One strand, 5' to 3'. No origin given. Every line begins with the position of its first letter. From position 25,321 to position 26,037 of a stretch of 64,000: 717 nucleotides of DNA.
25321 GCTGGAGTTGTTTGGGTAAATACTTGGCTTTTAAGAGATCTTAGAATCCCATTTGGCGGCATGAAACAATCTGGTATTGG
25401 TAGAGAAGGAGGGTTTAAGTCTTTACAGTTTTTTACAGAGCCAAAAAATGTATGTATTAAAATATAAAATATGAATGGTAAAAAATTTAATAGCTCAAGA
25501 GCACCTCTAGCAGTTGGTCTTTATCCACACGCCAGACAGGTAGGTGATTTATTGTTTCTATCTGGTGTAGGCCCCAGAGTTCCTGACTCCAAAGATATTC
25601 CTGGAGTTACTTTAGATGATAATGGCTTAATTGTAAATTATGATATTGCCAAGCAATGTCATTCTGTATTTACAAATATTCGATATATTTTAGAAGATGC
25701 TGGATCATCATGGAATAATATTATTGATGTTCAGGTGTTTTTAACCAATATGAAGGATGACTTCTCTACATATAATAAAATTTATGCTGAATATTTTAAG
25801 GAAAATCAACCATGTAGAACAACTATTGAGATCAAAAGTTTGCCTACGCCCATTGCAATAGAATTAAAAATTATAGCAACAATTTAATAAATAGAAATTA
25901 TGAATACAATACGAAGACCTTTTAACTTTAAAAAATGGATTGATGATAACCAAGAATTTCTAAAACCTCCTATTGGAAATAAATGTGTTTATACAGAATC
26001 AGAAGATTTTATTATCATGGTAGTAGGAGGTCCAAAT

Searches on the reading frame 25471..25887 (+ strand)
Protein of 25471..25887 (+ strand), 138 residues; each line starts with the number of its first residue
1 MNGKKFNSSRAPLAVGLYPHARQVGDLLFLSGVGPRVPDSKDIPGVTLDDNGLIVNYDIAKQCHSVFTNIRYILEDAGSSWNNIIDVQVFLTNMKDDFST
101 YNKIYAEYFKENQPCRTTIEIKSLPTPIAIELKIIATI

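Call 3: search_protein_families(library=pfam, proteins=[window:25471-25887:+])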
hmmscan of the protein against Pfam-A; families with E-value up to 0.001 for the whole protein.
window:25471-25887:+ (138 aa): 1 family
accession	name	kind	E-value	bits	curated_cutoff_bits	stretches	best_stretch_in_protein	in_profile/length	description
PF01042.26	Ribonuc_L-PSP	-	1.1e-26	93.6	27.3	1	10-137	3-120/121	Endoribonuclease L-PSP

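Call 4: search_protein_families(library=ncbifam, proteins=[window:25471-25887:+])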
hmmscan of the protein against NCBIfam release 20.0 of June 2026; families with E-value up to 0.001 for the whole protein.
window:25471-25887:+ (138 aa): 3 families
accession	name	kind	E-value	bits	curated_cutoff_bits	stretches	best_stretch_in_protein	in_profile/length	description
TIGR00004.1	TIGR00004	subfamily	3.5e-28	98.3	106.25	1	6-137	4-124/125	Rid family detoxifying hydrolase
NF008490.0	PRK11401.1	equivalog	1.2e-14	54.3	222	1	6-136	5-125/129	enamine/imine deaminase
TIGR03610.1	RutC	equivalog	6.9e-11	42.3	169.1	1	49-137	37-125/127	pyrimidine utilization protein C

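Call 44: search_solved_structures(query=window:25471-25887:+, max_evalue=0.00001, show_alignments=2)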
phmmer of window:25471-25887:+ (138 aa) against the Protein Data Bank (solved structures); distinct sequences matched with E-value up to 0.00001: 46.
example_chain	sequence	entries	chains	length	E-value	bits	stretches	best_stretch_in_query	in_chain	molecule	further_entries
6izh_A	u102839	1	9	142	5.8e-24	87.8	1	14-136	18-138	2-aminomuconate deaminase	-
2dyy_A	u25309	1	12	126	8e-20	74.4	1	9-136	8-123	UPF0076 protein PH0854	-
5yu2_A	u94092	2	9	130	1.6e-19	73.4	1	4-137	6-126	Translation initiation inhibitor homologue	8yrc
3l7q_A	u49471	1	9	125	2.1e-19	73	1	4-137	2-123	Putative translation initiation inhibitor, aldR regulator-like protein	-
5y6u_A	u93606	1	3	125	3.4e-19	72.3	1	7-137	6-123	YabJ protein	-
1qd9_A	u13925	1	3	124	3.7e-19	72.2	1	7-137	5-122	PURINE REGULATORY PROTEIN YABJ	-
7cd2_A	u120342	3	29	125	9.1e-19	71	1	7-137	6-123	YabJ protein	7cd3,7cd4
2csl_A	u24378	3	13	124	6.6e-18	68.2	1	7-136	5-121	protein translation initiation inhibitor | translation initiation inhibitor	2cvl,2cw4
8v8r_A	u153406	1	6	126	8.1e-18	67.9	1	4-138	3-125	Enamine/imine deaminase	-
1jd1_A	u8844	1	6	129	2.3e-17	66.4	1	10-136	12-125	HYPOTHETICAL 13.9 KDA PROTEIN IN FCY2-PET117 INTERGENIC REGION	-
3quw_A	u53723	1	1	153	5e-17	65.3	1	8-136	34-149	Protein MMF1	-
1xrg_A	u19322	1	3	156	9.2e-17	64.5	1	8-136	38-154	Putative translation initiation inhibitor, yjgF family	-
1x25_A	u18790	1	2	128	2.9e-16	62.9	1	8-136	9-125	Hypothetical UPF0076 protein ST0811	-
5hp7_A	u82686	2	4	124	1.1e-15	60.9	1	6-138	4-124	Reactive Intermediate Deaminase A, chloroplastic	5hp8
2b33_A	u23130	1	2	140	2.5e-15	59.8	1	7-136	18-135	protein synthesis inhibitor, putative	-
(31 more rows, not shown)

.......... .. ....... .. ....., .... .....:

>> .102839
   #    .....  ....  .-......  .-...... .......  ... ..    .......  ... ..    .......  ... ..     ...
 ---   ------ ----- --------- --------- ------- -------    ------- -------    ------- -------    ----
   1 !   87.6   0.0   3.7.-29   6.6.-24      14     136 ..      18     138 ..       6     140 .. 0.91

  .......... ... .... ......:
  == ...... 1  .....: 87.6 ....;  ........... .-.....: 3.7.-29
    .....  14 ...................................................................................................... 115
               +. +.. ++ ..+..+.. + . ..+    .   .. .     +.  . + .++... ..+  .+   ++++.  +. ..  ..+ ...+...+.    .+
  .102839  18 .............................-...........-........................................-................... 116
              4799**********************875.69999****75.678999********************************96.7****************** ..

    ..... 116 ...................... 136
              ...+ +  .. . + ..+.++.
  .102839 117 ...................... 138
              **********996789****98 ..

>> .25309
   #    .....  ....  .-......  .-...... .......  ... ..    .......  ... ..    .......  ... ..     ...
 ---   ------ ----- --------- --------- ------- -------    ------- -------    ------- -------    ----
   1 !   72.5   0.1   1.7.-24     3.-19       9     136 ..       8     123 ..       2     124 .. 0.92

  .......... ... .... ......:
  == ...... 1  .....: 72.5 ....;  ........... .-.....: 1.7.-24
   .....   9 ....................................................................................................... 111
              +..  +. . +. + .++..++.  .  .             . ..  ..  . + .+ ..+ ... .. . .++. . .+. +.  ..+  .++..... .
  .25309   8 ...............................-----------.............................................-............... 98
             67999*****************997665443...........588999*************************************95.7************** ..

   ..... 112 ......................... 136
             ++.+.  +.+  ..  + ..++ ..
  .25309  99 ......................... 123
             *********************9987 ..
